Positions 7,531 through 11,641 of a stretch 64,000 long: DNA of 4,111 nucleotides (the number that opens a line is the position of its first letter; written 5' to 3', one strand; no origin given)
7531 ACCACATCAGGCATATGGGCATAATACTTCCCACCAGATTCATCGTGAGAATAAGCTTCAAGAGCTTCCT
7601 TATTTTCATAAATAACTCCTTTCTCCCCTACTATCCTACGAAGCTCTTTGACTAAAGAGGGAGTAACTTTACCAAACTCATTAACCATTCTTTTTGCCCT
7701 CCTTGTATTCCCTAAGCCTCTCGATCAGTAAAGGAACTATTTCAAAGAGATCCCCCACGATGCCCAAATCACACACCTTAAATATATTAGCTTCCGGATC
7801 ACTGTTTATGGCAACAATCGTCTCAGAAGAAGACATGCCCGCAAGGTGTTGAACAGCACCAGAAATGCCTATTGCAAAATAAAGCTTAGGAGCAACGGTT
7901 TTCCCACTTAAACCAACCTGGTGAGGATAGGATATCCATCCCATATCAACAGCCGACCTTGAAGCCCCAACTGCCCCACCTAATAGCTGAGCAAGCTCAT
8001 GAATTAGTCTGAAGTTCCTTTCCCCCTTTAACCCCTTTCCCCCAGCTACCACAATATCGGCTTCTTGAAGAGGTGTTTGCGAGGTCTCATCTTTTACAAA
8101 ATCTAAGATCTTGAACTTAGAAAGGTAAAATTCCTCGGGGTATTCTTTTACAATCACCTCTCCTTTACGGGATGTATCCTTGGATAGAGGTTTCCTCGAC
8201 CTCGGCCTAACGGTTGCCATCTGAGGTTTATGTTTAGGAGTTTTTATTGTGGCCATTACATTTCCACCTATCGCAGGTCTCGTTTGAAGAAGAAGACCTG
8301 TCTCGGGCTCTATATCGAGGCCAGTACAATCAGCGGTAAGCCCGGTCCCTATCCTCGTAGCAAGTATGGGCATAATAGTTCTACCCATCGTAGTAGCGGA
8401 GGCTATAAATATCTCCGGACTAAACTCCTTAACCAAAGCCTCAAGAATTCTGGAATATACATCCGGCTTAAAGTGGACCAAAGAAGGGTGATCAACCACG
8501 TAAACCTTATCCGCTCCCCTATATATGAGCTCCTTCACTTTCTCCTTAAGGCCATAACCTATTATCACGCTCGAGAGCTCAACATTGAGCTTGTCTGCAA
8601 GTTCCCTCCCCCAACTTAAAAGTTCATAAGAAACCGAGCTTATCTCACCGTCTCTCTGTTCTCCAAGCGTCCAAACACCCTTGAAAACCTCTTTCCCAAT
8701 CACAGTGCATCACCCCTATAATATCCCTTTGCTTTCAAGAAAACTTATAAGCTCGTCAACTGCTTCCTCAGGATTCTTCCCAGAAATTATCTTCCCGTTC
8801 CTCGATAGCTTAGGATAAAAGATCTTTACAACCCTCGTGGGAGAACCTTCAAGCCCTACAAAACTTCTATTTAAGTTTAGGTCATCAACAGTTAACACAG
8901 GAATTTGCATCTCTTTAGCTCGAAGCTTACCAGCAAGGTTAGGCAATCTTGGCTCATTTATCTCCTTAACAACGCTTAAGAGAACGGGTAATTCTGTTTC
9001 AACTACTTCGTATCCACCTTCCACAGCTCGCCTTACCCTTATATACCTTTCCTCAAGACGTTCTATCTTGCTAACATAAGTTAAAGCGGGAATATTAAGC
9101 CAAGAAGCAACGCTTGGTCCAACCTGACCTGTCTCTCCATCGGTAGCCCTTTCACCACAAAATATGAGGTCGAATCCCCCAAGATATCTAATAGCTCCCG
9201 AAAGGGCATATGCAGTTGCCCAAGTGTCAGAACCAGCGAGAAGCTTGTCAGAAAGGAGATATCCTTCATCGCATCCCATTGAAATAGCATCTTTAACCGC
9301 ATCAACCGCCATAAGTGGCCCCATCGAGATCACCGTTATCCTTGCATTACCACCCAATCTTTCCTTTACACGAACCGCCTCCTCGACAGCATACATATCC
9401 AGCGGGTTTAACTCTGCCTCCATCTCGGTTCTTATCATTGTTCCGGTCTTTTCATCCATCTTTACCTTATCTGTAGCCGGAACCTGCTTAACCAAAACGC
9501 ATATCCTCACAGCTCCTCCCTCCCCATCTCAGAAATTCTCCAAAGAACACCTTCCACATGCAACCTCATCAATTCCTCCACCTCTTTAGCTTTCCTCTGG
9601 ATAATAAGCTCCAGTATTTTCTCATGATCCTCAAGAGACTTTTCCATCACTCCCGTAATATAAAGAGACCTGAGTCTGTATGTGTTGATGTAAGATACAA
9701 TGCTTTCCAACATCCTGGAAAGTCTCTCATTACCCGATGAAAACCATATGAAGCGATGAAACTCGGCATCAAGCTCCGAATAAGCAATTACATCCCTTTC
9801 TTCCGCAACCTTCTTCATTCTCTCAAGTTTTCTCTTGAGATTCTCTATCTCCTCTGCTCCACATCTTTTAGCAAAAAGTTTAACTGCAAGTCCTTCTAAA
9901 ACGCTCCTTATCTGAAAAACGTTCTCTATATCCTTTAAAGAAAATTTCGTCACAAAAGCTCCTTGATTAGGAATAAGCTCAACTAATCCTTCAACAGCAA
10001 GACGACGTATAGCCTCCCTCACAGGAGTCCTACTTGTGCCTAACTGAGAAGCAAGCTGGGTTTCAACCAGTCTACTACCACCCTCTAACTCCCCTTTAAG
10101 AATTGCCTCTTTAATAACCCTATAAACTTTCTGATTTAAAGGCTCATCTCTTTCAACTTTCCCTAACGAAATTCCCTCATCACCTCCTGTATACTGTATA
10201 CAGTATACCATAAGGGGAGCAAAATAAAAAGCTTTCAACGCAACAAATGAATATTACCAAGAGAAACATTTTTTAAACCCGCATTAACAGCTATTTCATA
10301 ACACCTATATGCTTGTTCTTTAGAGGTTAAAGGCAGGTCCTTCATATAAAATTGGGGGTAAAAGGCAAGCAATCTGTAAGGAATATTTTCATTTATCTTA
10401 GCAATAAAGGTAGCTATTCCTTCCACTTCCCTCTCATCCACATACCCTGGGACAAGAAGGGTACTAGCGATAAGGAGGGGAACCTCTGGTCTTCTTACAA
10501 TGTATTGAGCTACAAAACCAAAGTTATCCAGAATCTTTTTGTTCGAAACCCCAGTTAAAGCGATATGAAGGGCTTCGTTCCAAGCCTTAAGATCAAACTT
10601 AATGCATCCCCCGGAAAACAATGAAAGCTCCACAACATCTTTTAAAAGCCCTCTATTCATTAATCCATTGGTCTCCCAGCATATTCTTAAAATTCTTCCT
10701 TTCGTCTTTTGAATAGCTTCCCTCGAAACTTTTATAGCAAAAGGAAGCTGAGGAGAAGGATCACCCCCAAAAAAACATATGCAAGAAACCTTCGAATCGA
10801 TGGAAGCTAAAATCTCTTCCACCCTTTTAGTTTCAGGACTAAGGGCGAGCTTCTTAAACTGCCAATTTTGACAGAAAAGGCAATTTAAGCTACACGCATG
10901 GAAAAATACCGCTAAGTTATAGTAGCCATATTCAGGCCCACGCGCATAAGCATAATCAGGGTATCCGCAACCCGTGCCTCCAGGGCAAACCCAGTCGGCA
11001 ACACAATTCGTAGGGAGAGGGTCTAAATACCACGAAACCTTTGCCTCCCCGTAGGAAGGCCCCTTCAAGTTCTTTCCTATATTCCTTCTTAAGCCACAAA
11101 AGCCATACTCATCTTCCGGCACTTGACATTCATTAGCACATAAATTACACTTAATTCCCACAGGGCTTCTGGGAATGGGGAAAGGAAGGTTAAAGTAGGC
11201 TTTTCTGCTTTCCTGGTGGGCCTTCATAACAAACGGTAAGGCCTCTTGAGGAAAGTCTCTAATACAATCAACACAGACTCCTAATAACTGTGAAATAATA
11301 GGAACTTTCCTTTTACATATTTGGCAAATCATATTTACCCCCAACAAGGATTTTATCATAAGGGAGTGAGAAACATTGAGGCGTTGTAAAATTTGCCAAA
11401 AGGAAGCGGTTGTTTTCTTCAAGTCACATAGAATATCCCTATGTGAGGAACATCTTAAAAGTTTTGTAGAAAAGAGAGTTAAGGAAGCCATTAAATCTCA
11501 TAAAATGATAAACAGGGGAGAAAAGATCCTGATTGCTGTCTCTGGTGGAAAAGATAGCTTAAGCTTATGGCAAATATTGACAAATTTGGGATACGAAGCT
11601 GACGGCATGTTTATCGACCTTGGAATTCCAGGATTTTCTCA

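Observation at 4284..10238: Electron-bifurcating-type lactate utilisation cluster (GntR, EtfB, EtfA, FAD-LDH, LarA racemase) with an appended histidine phosphatase and no permease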

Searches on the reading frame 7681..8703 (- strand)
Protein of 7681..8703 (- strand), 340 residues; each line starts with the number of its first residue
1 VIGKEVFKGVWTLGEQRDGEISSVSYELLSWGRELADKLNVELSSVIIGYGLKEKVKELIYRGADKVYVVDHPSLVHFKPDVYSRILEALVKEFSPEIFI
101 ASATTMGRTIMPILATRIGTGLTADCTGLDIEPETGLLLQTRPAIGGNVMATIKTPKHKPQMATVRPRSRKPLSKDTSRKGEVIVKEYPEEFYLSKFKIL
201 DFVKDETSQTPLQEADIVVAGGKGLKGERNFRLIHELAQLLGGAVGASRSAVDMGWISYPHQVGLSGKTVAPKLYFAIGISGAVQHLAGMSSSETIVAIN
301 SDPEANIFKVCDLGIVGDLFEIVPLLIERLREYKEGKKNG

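Call 3: search_protein_families(library=pfam, proteins=[window:7681-8703:-])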
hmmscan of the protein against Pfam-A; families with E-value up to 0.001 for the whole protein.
window:7681-8703:- (340 aa): 2 families
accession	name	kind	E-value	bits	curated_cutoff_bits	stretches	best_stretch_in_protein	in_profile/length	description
PF01012.27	ETF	-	3.8e-45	154.4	26.7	1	10-188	1-178/181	Electron transfer flavoprotein domain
PF00766.25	ETF_alpha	-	1.3e-35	121.7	27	1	212-291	2-81/81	Electron transfer flavoprotein FAD-binding domain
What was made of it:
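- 7681..8703 (-): EtfA (340 aa) with the alpha-FAD domain and no N-terminal ferredoxin domain. Pfam ETF + ETF_alpha (call 3).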

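Call 4: search_protein_families(library=ncbifam, proteins=[window:7681-8703:-])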
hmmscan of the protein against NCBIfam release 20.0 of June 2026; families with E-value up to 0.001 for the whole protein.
window:7681-8703:- (340 aa): 5 families
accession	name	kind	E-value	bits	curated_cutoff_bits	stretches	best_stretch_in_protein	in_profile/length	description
NF042970.1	AcrlCoAredClosAcrA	equivalog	1.3e-93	313.9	600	2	140-332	162-359/360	acryloyl-CoA reductase electron transfer subunit beta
NF038209.1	mft_etfA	equivalog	1e-40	139.9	240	1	45-330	27-302/303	mycofactocin-associated electron transfer flavoprotein alpha subunit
NF051845.1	EtFlavAlphaProt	equivalog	6.7e-37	127.4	600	1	17-335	100-404/406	electron transfer flavoprotein subunit alpha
NF008884.0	PRK11916.1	equivalog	2.2e-32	112.7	528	1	54-330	39-310/312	electron transfer flavoprotein subunit alpha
NF002889.0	PRK03363.1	equivalog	6.2e-25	88.1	549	1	206-329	186-310/313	electron transfer flavoprotein subunit alpha/FixB family protein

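Call 21: search_solved_structures(query=window:7681-8703:-, show_alignments=2)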
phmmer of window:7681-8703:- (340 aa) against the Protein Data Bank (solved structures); distinct sequences matched with E-value up to 0.001: 15.
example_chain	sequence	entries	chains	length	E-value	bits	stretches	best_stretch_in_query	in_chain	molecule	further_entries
6fah_A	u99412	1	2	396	3.4e-92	312.5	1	6-331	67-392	Caffeyl-CoA reductase-Etf complex subunit CarE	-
7koe_B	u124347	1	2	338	4.1e-92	312.2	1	10-333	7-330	Electron transfer flavoprotein, alpha subunit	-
4kpu_A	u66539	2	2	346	1.1e-86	294.4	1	8-336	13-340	Electron transfer flavoprotein alpha subunit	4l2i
5ol2_A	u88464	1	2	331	6.8e-79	268.8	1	12-335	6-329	Electron transfer flavoprotein large subunit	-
7qh2_A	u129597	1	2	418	1.1e-74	255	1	2-331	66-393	Lactate dehydrogenase (NAD(+),ferredoxin) subunit LctC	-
1efv_A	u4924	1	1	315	3.8e-47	164.5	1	36-331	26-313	ELECTRON TRANSFER FLAVOPROTEIN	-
1t9g_R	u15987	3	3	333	4.1e-47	164.3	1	36-331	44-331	Electron transfer flavoprotein alpha-subunit, mitochondrial | Electron transfer flavoprotein alpha-subunit, mitochondrial precursor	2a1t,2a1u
5ow0_A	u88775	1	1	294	1e-41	146.6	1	87-332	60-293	Electron transfer flavoprotein, alpha subunit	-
1efp_A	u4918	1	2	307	3.7e-40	141.5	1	62-328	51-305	PROTEIN (ELECTRON TRANSFER FLAVOPROTEIN)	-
1o94_D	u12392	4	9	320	5.8e-35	124.4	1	12-324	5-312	ELECTRON TRANSFER FLAVOPROTEIN ALPHA-SUBUNIT | ELECTRON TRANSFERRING FLAVOPROTEIN ALPHA-SUBUNIT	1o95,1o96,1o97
3clu_D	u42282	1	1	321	1.4e-34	123.2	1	11-324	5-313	Electron transfer flavoprotein subunit alpha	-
3clt_D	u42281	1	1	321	2.6e-34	122.2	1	11-324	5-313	Electron transfer flavoprotein subunit alpha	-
3clr_D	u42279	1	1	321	3.6e-34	121.8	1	11-324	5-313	Electron transfer flavoprotein subunit alpha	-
3cls_D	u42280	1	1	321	6.3e-34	121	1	11-324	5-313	Electron transfer flavoprotein subunit alpha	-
3ih5_A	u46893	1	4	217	3e-33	118.8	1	15-186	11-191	Electron transfer flavoprotein alpha-subunit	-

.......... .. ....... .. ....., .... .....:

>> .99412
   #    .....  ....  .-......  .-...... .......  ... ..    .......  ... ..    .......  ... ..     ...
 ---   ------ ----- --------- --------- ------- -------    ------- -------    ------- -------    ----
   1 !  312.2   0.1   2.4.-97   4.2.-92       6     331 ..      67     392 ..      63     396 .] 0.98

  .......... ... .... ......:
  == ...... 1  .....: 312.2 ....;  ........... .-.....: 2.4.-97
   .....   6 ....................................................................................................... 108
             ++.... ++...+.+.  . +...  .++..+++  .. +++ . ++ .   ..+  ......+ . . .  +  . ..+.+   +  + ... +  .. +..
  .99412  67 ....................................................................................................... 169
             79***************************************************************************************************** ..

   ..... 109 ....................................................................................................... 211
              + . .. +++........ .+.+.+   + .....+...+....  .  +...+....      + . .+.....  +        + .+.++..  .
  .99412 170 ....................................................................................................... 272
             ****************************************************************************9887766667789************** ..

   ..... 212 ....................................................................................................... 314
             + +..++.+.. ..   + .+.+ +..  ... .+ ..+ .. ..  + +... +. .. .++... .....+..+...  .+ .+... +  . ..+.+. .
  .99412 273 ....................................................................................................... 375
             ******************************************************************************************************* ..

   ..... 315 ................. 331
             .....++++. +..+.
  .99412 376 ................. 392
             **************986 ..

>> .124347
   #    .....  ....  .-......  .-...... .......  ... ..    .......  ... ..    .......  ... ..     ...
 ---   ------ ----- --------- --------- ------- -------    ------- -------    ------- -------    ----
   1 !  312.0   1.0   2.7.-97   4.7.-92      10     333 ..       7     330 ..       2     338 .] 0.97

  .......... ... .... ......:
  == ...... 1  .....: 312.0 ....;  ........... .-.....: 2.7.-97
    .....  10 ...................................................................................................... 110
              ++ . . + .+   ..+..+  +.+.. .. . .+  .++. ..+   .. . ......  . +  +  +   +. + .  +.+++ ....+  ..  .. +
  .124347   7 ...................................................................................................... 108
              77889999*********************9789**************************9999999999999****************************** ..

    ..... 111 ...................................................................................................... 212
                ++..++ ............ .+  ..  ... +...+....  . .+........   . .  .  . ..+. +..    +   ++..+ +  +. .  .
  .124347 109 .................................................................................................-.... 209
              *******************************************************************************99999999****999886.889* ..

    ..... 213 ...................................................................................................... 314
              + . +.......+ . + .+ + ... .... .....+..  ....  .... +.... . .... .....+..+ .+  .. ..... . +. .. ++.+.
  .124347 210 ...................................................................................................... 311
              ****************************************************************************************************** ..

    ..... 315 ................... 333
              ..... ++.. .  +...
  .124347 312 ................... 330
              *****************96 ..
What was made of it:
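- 7681..8703 (-): The alignment starts at residue 66-67 of CarE and LctC, which is after their Fe-S domains (call 21).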

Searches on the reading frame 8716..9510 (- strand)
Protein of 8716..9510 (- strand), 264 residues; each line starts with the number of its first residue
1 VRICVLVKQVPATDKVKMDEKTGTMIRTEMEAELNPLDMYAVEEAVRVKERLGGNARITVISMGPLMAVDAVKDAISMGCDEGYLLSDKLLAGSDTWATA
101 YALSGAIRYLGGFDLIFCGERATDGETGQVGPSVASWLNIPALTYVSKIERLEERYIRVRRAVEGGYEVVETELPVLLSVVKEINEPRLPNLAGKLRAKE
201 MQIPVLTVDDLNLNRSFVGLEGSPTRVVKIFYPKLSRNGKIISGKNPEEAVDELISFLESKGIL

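Call 3: search_protein_families(library=pfam, proteins=[window:8716-9510:-])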
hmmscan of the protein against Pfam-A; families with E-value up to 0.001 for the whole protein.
window:8716-9510:- (264 aa): 1 family
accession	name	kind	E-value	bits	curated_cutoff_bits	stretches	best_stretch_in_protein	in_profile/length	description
PF01012.27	ETF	-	6.6e-43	147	26.7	1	23-210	2-180/181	Electron transfer flavoprotein domain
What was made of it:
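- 8716..9510 (-): EtfB (264 aa), bifurcating type. Pfam ETF (call 3).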

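Call 4: search_protein_families(library=ncbifam, proteins=[window:8716-9510:-])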
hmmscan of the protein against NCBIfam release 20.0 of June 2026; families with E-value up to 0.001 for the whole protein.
window:8716-9510:- (264 aa): 6 families
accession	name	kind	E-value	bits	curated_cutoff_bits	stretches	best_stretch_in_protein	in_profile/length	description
NF040731.1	flavo_sub_EftB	exception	2.7e-78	262.9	445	1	2-263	1-259/260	electron transfer flavoprotein subunit beta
NF042971.1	AcrlCoAredClosAcrB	equivalog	1.1e-58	198.4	475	1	1-263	1-265/266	acryloyl-CoA reductase electron transfer subunit gamma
NF002888.0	PRK03359.1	subfamily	8.5e-31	107.3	219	1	1-217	1-217/256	putative electron transfer flavoprotein FixA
NF008998.0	PRK12342.1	equivalog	1.9e-30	106.1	338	1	1-259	1-250/254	electron transfer flavoprotein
TIGR04503.1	mft_etfB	hypoth_equivalog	3.4e-20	72.6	200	1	11-218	7-225/290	mycofactocin-associated electron transfer flavoprotein beta subunit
NF051844.1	ETFlavBetaProt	equivalog_domain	2.4e-06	27.3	350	1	55-210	36-186/254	electron transfer flavoprotein subunit beta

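Call 22: search_solved_structures(query=window:8716-9510:-, show_alignments=2)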
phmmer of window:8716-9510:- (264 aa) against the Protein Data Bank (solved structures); distinct sequences matched with E-value up to 0.001: 10.
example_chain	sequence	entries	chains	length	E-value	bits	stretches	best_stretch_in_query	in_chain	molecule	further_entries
6fah_B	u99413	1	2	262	4.1e-60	206.6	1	1-263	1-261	Caffeyl-CoA reductase-Etf complex subunit CarD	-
7qh2_B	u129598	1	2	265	6.6e-56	192.8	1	2-236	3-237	Lactate dehydrogenase (NAD(+),ferredoxin) subunit LctB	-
5ol2_B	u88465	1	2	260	2.6e-54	187.6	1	1-243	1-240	Electron transfer flavoprotein small subunit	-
4kpu_B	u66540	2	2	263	3.4e-50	174.1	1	1-258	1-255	Electron transfer flavoprotein alpha/beta-subunit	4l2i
7koe_A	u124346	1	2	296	1e-48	169.2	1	3-259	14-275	Electron transfer flavoprotein, beta subunit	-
1o94_C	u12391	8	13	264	8.3e-24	87.7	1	1-252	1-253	ELECTRON TRANSFER FLAVOPROTEIN BETA-SUBUNIT | ELECTRON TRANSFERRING FLAVOPROTEIN BETA-SUBUNIT | Electron transfer flavoprotein subunit beta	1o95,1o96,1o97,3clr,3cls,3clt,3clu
2a1t_S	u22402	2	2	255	1.3e-21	80.4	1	2-227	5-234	Electron transfer flavoprotein beta-subunit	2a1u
1efv_B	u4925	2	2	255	6.8e-21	78.1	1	2-227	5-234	ELECTRON TRANSFER FLAVOPROTEIN | Electron transfer flavoprotein beta-subunit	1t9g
1efp_B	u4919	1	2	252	1.1e-20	77.4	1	16-212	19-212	PROTEIN (ELECTRON TRANSFER FLAVOPROTEIN)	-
5ow0_B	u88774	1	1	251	9.3e-12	48.2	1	1-258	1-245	Electron transfer flavoprotein, beta subunit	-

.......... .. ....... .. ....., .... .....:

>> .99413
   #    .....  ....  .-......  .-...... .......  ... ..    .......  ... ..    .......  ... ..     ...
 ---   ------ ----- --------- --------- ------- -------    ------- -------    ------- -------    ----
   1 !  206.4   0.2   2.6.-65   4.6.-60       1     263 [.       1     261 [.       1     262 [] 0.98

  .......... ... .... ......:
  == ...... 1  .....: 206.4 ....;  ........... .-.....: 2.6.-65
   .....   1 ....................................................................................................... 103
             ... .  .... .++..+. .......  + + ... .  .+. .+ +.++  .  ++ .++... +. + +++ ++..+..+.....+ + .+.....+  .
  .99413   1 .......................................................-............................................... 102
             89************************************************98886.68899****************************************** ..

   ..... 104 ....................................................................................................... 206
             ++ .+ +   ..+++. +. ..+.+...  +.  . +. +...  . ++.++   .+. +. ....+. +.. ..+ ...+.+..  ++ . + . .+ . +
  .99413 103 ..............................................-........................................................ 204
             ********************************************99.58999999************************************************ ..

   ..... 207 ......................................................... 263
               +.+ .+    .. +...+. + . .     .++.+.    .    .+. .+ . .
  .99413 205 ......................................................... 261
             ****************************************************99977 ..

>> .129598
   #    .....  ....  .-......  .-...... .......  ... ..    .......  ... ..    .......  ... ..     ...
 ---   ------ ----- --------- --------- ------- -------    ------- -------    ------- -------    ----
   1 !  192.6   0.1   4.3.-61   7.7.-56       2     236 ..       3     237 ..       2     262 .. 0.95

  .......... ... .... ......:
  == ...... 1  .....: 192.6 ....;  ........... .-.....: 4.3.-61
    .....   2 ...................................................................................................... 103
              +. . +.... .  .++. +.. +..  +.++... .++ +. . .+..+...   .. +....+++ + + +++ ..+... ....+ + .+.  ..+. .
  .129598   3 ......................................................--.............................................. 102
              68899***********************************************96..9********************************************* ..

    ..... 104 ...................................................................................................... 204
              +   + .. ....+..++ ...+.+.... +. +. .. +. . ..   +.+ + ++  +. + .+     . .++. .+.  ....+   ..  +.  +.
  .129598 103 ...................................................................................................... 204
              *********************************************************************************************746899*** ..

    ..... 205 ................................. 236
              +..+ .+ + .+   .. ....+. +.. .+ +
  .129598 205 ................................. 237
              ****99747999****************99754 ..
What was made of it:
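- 8716..9510 (-): Best solved relatives are CarD 206 bits and LctB 193 bits, against 78-80 bits for human ETF-beta (call 22).
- EtfB keeps the beta-FAD recognition motif and the SPT anchor (call 22).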

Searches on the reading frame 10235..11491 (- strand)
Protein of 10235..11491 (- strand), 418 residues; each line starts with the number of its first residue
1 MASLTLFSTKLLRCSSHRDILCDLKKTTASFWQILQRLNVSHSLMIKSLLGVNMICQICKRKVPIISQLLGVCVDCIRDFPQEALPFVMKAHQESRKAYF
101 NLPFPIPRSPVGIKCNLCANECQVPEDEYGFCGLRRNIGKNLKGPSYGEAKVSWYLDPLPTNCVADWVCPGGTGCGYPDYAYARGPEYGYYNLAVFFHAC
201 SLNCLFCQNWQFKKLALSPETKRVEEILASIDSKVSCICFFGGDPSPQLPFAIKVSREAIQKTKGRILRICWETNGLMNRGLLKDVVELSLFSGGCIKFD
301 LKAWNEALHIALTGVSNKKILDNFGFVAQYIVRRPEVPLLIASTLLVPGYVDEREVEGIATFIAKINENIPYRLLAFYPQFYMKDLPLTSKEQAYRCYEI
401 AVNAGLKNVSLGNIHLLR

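Call 3: search_protein_families(library=pfam, proteins=[window:10235-11491:-])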
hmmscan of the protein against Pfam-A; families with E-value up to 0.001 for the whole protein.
window:10235-11491:- (418 aa): 2 families
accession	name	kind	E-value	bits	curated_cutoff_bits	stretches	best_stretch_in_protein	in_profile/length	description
PF04055.27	Radical_SAM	-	1.7e-14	54.7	29.5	1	196-351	3-155/166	Radical SAM superfamily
PF13353.11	Fer4_12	-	1.1e-05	26.1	22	1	193-284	8-99/137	4Fe-4S single cluster domain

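Call 4: search_protein_families(library=ncbifam, proteins=[window:10235-11491:-])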
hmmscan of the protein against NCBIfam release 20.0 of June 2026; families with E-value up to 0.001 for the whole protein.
window:10235-11491:- (418 aa): 13 families
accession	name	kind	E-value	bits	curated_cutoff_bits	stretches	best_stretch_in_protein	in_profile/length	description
TIGR04337.1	AmmeMemoSam_rS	hypoth_equivalog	4.3e-24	85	220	2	199-415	78-287/349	AmmeMemoRadiSam system radical SAM enzyme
TIGR04041.1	activase_YjjW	hypoth_equivalog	3.2e-16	59.5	250.2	1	223-407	94-271/276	YjjW family glycine radical enzyme activase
NF048010.1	SfplDhtActHpsHDes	equivalog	1.1e-15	57.2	430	1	238-378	135-264/298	(2S)-3-sulfopropanediol dehydratase activating enzyme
TIGR02493.1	PFLA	equivalog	7.2e-11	41.9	231.75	1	193-368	18-188/235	pyruvate formate-lyase-activating protein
TIGR02495.1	NrdG2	equivalog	9.6e-11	41.4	131.15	1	193-365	19-182/193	anaerobic ribonucleoside-triphosphate reductase activating protein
NF008356.0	PRK11145.1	equivalog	4.3e-10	39.3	375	1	193-368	23-193/246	pyruvate formate lyase 1-activating protein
TIGR02494.1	PFLE_PFLC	subfamily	5.9e-09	35.6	174.35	1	238-378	127-255/293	glycyl-radical enzyme activating protein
NF033719.1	ind_deCO2_activ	equivalog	7.3e-08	32.1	425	1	215-366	104-248/302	indoleacetate decarboxylase activase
TIGR02826.1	RNR_activ_nrdG3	equivalog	5.5e-07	29.5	151.7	1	191-274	16-96/148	anaerobic ribonucleoside-triphosphate reductase activating protein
NF033717.2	HPDL_rSAM_activ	equivalog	1.2e-06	28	420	1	237-378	133-262/311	4-hydroxyphenylacetate decarboxylase activase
TIGR04395.1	cutC_activ_rSAM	equivalog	1.9e-05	24.1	360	1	222-378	110-260/309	choline TMA-lyase-activating enzyme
TIGR04038.1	tatD_link_rSAM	subfamily_domain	2.8e-05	24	129.7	1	198-359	16-178/192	TatD family nuclease-associated radical SAM protein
NF043069.1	T4HPD_activ_SAM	equivalog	0.00028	20.4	425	0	238-330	127-211/299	trans-4-hydroxy-L-proline dehydratase activase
